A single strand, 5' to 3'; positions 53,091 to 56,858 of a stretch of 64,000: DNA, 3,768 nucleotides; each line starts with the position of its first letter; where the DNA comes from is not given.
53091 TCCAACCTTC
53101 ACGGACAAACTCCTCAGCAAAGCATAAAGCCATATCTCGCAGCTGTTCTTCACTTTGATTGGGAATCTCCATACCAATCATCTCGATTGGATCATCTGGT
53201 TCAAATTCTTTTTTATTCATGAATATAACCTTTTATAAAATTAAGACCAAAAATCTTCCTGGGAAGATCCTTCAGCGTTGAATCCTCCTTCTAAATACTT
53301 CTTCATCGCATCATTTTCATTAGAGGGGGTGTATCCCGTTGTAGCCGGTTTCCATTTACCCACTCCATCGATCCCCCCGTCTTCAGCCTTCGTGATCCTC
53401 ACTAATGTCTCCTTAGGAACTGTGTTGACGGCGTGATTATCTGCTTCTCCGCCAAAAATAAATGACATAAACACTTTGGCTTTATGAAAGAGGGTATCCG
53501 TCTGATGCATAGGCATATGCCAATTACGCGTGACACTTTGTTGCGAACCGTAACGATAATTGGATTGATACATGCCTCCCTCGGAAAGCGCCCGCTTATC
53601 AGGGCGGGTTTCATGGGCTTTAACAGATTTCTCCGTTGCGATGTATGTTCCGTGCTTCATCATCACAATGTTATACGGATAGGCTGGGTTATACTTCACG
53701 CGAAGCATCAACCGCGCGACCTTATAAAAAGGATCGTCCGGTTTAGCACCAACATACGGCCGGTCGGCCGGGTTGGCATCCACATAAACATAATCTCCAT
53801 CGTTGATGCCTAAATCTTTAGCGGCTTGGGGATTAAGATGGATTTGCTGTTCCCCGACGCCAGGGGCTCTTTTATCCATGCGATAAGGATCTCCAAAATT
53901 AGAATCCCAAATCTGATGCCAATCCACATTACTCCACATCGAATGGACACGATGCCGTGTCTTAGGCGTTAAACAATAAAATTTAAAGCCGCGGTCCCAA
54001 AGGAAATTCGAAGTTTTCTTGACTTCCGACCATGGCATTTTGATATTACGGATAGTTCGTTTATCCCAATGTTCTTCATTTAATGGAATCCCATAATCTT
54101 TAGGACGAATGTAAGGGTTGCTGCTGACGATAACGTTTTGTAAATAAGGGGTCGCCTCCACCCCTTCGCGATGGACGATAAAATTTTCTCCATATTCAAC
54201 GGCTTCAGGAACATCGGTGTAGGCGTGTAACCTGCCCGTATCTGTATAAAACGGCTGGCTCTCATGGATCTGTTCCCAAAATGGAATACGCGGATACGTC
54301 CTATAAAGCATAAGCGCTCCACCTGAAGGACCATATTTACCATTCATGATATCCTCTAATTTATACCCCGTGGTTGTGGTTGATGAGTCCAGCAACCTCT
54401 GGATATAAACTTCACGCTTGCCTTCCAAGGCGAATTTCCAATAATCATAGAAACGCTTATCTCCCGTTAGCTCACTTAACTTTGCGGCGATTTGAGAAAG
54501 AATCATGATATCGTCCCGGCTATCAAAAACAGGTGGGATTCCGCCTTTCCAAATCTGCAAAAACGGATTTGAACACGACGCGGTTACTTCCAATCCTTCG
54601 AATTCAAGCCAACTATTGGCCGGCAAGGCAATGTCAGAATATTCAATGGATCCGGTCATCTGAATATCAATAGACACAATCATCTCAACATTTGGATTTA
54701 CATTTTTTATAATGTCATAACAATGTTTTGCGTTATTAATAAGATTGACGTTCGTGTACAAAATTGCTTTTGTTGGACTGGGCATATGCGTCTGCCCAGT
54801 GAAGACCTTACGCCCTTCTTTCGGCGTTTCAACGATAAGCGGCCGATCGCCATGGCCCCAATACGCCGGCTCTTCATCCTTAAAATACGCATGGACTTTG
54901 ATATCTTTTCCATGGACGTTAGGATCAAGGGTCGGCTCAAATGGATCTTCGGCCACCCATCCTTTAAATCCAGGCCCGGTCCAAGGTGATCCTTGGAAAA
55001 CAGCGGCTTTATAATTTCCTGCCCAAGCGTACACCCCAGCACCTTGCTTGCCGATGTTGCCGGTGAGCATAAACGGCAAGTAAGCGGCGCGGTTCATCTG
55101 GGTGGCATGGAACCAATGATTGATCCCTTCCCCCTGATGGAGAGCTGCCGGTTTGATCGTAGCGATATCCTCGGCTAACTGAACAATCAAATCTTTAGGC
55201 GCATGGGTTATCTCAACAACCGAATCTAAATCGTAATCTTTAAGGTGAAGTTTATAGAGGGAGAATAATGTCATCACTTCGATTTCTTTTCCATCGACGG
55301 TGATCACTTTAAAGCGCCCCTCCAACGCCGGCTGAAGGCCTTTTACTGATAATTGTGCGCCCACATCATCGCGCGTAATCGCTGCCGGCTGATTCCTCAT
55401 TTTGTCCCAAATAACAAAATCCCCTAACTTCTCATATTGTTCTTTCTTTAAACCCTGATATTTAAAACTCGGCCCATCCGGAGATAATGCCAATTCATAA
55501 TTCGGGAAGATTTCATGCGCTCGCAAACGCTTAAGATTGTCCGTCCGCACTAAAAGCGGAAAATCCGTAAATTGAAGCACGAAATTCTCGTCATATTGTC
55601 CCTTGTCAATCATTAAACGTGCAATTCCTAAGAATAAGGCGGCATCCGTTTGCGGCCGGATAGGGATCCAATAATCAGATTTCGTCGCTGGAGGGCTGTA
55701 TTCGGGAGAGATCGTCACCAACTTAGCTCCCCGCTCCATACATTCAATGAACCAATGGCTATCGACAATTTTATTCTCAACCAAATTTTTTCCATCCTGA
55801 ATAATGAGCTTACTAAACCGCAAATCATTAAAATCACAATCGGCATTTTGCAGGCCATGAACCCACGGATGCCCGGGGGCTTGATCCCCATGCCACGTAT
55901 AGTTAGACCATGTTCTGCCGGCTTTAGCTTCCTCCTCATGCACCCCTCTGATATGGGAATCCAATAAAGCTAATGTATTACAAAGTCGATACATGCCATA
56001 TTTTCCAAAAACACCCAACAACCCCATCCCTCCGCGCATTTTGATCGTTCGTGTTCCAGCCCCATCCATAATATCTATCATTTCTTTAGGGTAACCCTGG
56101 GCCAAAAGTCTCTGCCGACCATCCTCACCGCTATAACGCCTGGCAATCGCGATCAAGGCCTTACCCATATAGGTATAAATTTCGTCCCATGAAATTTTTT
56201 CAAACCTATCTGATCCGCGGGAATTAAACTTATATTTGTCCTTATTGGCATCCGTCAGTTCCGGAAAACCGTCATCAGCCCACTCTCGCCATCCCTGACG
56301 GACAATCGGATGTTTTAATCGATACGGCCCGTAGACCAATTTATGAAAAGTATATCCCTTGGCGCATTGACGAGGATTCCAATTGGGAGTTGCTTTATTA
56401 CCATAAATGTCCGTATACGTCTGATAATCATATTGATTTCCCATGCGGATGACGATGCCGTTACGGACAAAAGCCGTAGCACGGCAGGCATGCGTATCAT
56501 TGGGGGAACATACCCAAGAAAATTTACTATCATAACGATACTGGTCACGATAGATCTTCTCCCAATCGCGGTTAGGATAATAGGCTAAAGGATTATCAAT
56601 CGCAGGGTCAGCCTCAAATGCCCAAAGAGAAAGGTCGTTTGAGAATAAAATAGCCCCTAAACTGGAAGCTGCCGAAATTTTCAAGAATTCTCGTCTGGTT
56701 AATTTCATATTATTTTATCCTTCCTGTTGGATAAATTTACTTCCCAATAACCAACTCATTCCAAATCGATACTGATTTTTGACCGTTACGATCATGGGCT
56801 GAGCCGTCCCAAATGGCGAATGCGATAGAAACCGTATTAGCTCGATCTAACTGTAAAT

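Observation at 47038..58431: Self-contained operon for a Tat-exported Nxr/Nar-type molybdoenzyme with its own TatA and Moco genes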

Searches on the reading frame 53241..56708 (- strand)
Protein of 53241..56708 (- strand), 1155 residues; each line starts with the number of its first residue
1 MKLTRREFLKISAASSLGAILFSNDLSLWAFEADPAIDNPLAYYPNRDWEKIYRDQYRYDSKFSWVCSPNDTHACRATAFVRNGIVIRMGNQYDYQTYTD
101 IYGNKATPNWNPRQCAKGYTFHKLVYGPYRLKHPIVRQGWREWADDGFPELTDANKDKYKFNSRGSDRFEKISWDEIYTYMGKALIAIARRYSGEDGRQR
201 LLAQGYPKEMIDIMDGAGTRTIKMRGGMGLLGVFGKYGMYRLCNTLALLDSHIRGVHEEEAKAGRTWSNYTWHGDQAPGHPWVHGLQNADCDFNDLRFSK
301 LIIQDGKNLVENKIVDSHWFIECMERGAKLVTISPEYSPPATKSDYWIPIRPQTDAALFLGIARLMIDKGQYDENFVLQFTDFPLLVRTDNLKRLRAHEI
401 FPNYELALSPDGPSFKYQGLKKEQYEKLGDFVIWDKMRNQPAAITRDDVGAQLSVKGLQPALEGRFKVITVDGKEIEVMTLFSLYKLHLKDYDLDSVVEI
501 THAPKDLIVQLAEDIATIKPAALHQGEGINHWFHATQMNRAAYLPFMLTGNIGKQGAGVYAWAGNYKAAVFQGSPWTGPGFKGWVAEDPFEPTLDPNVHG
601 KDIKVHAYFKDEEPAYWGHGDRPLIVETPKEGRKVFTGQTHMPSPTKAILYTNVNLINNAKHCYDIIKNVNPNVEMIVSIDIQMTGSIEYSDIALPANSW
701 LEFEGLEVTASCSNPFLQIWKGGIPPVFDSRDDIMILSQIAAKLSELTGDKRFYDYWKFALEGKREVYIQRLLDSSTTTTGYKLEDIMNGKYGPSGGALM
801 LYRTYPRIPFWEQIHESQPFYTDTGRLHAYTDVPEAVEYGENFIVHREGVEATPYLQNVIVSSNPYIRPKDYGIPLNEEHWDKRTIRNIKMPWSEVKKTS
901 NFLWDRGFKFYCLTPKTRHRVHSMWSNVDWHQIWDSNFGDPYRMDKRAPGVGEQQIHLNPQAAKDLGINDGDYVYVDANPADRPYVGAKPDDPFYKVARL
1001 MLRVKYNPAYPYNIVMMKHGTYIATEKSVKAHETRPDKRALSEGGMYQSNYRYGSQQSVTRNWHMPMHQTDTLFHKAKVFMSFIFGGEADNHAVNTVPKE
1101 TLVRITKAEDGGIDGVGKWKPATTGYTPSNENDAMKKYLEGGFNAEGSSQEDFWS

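Call 3: search_protein_families(library=pfam, proteins=[window:53241-56708:-], max_evalue=0.01)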
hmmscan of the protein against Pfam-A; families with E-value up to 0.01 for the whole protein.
window:53241-56708:- (1155 aa): 1 family
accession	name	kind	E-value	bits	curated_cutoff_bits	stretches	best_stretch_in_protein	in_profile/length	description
PF00384.28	Molybdopterin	-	6.9e-35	121.1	24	2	268-742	73-352/353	Molybdopterin oxidoreductase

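Call 4: search_protein_families(library=ncbifam, proteins=[window:53241-56708:-], max_evalue=0.01)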
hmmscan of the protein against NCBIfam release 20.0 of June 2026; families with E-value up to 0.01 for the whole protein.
window:53241-56708:- (1155 aa): 23 families
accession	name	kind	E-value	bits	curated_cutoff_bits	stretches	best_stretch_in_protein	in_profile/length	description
TIGR03479.1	DMSO_red_II_alp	subfamily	5.3e-110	368.9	984.75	2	267-851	193-774/913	molybdopterin-dependent oxidoreductase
NF042978.1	EthbenzDh_ebdA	equivalog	5.9e-47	160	2000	4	298-400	246-348/977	ethylbenzene dehydrogenase subunit alpha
TIGR02166.1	dmsA_ynfE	subfamily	1.2e-45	155.9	777.7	4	269-380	183-298/794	DMSO/selenate family reductase complex A subunit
TIGR01580.1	narG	equivalog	3.1e-41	141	1084.15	3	264-390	211-343/1235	nitrate reductase subunit alpha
TIGR01591.1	Fdh-alpha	equivalog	9.8e-34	116.5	666.25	3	290-379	147-236/672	formate dehydrogenase subunit alpha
NF012032.0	PRK15488.1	equivalog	1.2e-31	109.5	694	3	295-381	193-281/759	thiosulfate reductase PhsA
NF041885.1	selenate_YnfE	exception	9.8e-26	89.8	1675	3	281-379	202-304/805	selenate/tellurate reductase subunit YnfE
NF011566.1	PRK14990.1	exception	1.2e-24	86.4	1600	3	160-379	126-317/814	dimethylsulfoxide reductase subunit A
NF041884.1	selenate_YnfF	exception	4.3e-24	84.4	1650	3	283-378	197-296/798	selenate/tellurate reductase subunit YnfF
TIGR01553.1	formate-DH-alph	equivalog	1.6e-23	82.5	814.2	2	293-390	216-313/1009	formate dehydrogenase-N subunit alpha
TIGR00509.1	bisC_fam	subfamily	7.5e-23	80.7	1017.55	2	635-745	402-511/772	molybdopterin guanine dinucleotide-containing S/N-oxide reductase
NF041513.1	formate_DH_Act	exception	6.1e-20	70.6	1400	1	292-574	206-481/1067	formate dehydrogenase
NF047855.1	AssmNtatRedNasC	equivalog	1.1e-16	60.3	1100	1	292-381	174-263/708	assimilatory nitrate reductase catalytic subunit NasC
TIGR02164.1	torA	equivalog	3e-16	58.7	1465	1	636-745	457-565/824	trimethylamine-N-oxide reductase TorA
NF011682.0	PRK15102.1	equivalog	3.5e-16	58.5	909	1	636-745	461-569/829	trimethylamine-N-oxide reductase TorA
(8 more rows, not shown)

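Call 5: search_solved_structures(query=window:53241-56708:-, max_evalue=0.00001, show_alignments=1)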
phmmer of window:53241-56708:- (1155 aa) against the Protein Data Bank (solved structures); distinct sequences matched with E-value up to 0.00001: 43.
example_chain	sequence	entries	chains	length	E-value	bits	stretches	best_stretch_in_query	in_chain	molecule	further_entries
7b04_B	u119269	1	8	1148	0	1825.6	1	1-1142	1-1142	Nitrite oxidoreductase subunit A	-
4ydd_A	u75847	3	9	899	1.2e-59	205.1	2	268-852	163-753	DMSO reductase family type II enzyme, molybdopterin subunit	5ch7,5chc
5e7o_A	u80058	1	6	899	3e-59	203.8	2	268-851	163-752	DMSO reductase family type II enzyme, molybdopterin subunit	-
2ivf_A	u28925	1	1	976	1e-43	152.3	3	315-400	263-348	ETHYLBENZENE DEHYDROGENASE ALPHA-SUBUNIT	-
3ir5_A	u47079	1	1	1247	5.9e-32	113.4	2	263-390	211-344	Respiratory nitrate reductase 1 alpha chain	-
3ir6_A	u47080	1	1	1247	1.4e-30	108.8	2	263-390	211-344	Respiratory nitrate reductase 1 alpha chain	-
1r27_A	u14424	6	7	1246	3e-30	107.7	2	263-390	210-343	Respiratory nitrate reductase 1 alpha chain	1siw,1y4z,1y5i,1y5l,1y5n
1q16_A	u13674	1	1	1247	3e-30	107.7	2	263-390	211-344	Respiratory nitrate reductase 1 alpha chain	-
3egw_A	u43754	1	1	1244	3.2e-30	107.6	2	263-390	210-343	Respiratory nitrate reductase 1 alpha chain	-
3ir7_A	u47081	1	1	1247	4.8e-30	107.1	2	263-390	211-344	Respiratory nitrate reductase 1 alpha chain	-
2vpw_A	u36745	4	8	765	8.8e-18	66.4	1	302-381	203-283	THIOSULFATE REDUCTASE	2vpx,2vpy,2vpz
1aa6_A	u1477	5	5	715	1.5e-15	59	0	482-590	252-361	FORMATE DEHYDROGENASE H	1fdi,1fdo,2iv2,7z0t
1h0h_A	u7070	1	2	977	1.9e-15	58.7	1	293-387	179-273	FORMATE DEHYDROGENASE SUBUNIT ALPHA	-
2e7z_A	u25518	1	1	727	3e-14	54.7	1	275-379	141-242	Acetylene hydratase Ahy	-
9vap_A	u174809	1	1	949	2.9e-12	48.2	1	280-378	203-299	Formate dehydrogenase molybdopterin-binding subunit FdhA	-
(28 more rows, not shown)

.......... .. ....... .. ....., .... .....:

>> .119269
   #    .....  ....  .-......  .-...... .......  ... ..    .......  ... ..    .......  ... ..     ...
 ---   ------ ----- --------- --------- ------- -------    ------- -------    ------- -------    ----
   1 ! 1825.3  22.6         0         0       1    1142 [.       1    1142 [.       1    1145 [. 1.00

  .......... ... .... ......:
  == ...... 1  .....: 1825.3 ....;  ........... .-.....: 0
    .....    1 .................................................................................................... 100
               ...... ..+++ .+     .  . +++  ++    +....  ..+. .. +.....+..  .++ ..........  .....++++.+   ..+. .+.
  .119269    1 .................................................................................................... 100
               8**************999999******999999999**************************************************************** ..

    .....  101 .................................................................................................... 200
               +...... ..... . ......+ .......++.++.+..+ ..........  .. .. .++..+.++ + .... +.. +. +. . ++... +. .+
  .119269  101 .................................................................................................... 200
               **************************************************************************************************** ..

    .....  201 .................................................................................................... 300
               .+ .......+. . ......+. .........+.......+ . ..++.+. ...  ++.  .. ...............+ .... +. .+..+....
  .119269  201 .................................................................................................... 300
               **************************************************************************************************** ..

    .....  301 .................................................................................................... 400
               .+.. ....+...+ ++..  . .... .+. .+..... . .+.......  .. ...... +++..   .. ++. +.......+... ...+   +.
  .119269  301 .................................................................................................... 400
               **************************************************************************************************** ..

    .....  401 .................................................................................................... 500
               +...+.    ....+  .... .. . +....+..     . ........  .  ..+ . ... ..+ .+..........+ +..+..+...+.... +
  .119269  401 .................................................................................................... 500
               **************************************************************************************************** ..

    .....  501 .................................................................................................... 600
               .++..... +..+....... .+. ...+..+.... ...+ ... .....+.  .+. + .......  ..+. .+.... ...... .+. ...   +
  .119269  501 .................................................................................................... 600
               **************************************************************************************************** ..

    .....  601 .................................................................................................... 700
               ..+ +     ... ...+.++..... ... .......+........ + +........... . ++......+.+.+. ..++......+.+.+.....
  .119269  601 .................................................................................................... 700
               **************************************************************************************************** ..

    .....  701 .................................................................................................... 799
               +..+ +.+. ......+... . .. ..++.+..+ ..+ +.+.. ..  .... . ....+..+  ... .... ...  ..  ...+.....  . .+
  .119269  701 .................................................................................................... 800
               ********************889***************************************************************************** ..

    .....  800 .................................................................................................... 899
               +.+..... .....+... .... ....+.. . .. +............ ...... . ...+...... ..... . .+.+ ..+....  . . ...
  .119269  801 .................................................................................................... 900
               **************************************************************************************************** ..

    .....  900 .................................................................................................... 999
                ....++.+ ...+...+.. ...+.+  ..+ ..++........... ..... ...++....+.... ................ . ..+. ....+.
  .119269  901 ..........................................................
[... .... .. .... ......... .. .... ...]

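Call 8: find_related_loci(query=window:53241-56708:-, collection=genome_contigs, flank=10000)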
Query window:53241-56708:- (1155 aa) in genome_contigs; peptide patterns used: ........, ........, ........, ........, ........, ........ (x = any residue, [..] = any of these).
536 stretches matched a pattern; 525 encode a relative of the query (tblastn E <= 1e-3); the best 80 are kept; 80 distinct loci.
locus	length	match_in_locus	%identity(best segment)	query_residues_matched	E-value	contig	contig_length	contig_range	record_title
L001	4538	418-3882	93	1-1155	0e+0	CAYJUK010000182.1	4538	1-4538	MAG TPA_asm: uncultured Planctomycetales bacterium isolate ERP125453_co1_189 genome assembly, contig: NODE_26207_length_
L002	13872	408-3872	91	1-1155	0e+0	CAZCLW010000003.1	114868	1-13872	MAG TPA_asm: uncultured Planctomycetales bacterium isolate SRP239054_co1_195 genome assembly, contig: NODE_88_length_114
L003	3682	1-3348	94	40-1155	0e+0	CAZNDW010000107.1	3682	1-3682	MAG TPA_asm: uncultured Planctomycetales bacterium isolate binchicken_co21_435 genome assembly, contig: NODE_41217_lengt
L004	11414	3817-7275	84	2-1154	0e+0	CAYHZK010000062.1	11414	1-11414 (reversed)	MAG TPA_asm: uncultured Planctomycetales bacterium isolate ERP119705_co15_651 genome assembly, contig: NODE_6655_length_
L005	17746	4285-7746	83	1-1154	0e+0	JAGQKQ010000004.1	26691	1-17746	MAG: Candidatus Omnitrophota bacterium isolate HKST-UBA08 NODE_4_length_26691_cov_4.568235, whole genome shotgun sequenc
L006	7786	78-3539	83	1-1155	0e+0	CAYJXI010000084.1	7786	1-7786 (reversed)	MAG TPA_asm: uncultured Planctomycetales bacterium isolate ERP125453_co1_481 genome assembly, contig: NODE_11658_length_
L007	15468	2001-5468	81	1-1155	0e+0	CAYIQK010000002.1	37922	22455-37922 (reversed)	MAG TPA_asm: uncultured Planctomycetales bacterium isolate ERP119705_co25_244 genome assembly, contig: NODE_458_length_3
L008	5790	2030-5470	81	1-1147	0e+0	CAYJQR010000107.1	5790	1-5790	MAG TPA_asm: uncultured Planctomycetia bacterium isolate ERP125453_co1_458 genome assembly, contig: NODE_18335_length_57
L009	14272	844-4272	81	1-1143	0e+0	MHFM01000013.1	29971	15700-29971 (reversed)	MAG: Omnitrophica bacterium RIFCSPLOWO2_01_FULL_45_10b rifcsplowo2_01_scaffold_15470, whole genome shotgun sequence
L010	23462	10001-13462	79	1-1154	0e+0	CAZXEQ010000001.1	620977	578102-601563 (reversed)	MAG TPA_asm: uncultured bacterium isolate binchicken_co105_463 genome assembly, contig: NODE_3_length_620977_cov_11.2429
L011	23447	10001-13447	80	3-1151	0e+0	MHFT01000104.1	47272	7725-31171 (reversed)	MAG: Omnitrophica bacterium RIFCSPLOWO2_12_FULL_50_11 rifcsplowo2_12_scaffold_916, whole genome shotgun sequence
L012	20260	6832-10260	80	1-1143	0e+0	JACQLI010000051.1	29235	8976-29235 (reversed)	MAG: Candidatus Omnitrophota bacterium isolate NC_groundwater_1199_Ag_S-0.1um_47_39 S_p1_S3_coassembly_k141_1106050, who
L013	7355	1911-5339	79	1-1143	0e+0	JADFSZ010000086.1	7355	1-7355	MAG: PVC group bacterium isolate B98T1L10 B98T1L10_NODE17748, whole genome shotgun sequence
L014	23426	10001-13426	79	1-1143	0e+0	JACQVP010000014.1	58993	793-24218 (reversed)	MAG: Candidatus Omnitrophota bacterium isolate NC_groundwater_1466_Ag_S-0.65um_60_22 S_p65_S5_coassembly_k141_671372, wh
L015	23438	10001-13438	80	1-1146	0e+0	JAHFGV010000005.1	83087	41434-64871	MAG: Candidatus Omnitrophota bacterium isolate nzgw323 NODE_169_length_83088_cov_7.321308, whole genome shotgun sequence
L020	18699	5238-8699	82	2-1155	0e+0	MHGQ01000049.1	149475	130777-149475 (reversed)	MAG: Omnitrophica WOR_2 bacterium RIFCSPHIGHO2_02_FULL_50_17 rifcsphigho2_02_scaffold_360, whole genome shotgun sequence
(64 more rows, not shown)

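Call 74: search_protein_families(library=pfam, alignment_id=A4, max_evalue=0.00001)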
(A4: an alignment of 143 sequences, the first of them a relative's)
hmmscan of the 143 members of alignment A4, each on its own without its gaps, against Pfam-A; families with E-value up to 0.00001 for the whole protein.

A. member 1, L005:57-839:+ (260 aa): 1 family
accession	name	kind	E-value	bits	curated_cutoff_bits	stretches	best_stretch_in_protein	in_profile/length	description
PF05359.17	DUF748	-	6.5e-08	31.5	50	1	9-119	90-188/1037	Domain of Unknown Function (DUF748)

B. families by the number of members that match (of 143 scanned): 122 families (the first 25 are shown)
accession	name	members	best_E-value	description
PF04055.27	Radical_SAM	15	1.6e-35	Radical SAM superfamily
PF00994.29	MoCF_biosynth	12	4.3e-35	Probable molybdopterin binding domain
PF06463.18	Mob_synth_C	8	2.2e-33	Molybdenum Cofactor Synthesis C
PF01967.27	MoaC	6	4.5e-54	MoaC family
PF03453.22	MoeA_N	6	6.3e-51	MoeA N-terminal region (domain I and II)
PF03454.20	MoeA_C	6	8.8e-19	MoeA C-terminal region (domain IV)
PF00027.35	cNMP_binding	5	8.6e-21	Cyclic nucleotide-binding domain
PF01814.28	Hemerythrin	5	1.5e-17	Hemerythrin HHE cation binding domain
PF13545.12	HTH_Crp_2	5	1.6e-17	Crp-like helix-turn-helix domain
PF01925.25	TauE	4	3e-38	Sulfite exporter TauE/SafE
PF03473.23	MOSC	3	1.5e-12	MOSC domain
PF13620.12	CarboxypepD_reg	3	3.3e-08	Carboxypeptidase regulatory-like domain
PF13353.11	Fer4_12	3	5e-08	4Fe-4S single cluster domain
PF07719.23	TPR_2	2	7.8e-37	Tetratricopeptide repeat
PF00515.34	TPR_1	2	5.7e-33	Tetratricopeptide repeat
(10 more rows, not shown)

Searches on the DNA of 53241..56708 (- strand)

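Call 67: search_rna_families(sources=[L002, L005, L009, L012, L082, L087, L010], threshold=gathering)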
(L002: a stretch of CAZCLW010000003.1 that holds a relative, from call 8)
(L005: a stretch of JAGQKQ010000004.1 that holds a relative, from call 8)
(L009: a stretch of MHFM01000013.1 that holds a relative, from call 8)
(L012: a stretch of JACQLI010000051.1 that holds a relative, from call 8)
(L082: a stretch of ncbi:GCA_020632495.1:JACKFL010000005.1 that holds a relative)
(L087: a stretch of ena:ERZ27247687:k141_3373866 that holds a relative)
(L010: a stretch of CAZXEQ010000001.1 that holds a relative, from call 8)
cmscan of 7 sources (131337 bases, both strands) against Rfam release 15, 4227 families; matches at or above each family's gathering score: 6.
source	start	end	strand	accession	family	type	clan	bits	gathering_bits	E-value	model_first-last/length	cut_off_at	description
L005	1299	1372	+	RF00005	tRNA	Gene; tRNA;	CL00001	68.1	29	2.1e-12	1-71/71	no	tRNA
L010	23009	23081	-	RF00005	tRNA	Gene; tRNA;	CL00001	66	29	7.9e-12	1-71/71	no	tRNA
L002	7799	7947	+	RF01055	Molybdenum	Cis-reg; riboswitch;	-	58.1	36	4.9e-11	1-135/135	no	Molybdenum/Tungsten riboswitch aptamer (Moco RNA motif)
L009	10612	10792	+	RF01055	Molybdenum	Cis-reg; riboswitch;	-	56.6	36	1.4e-10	1-135/135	no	Molybdenum/Tungsten riboswitch aptamer (Moco RNA motif)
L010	17412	17564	+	RF01055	Molybdenum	Cis-reg; riboswitch;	-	50.2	36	1e-08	1-135/135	no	Molybdenum/Tungsten riboswitch aptamer (Moco RNA motif)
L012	13541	13711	+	RF01055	Molybdenum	Cis-reg; riboswitch;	-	45.4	36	2.7e-07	1-135/135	no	Molybdenum/Tungsten riboswitch aptamer (Moco RNA motif)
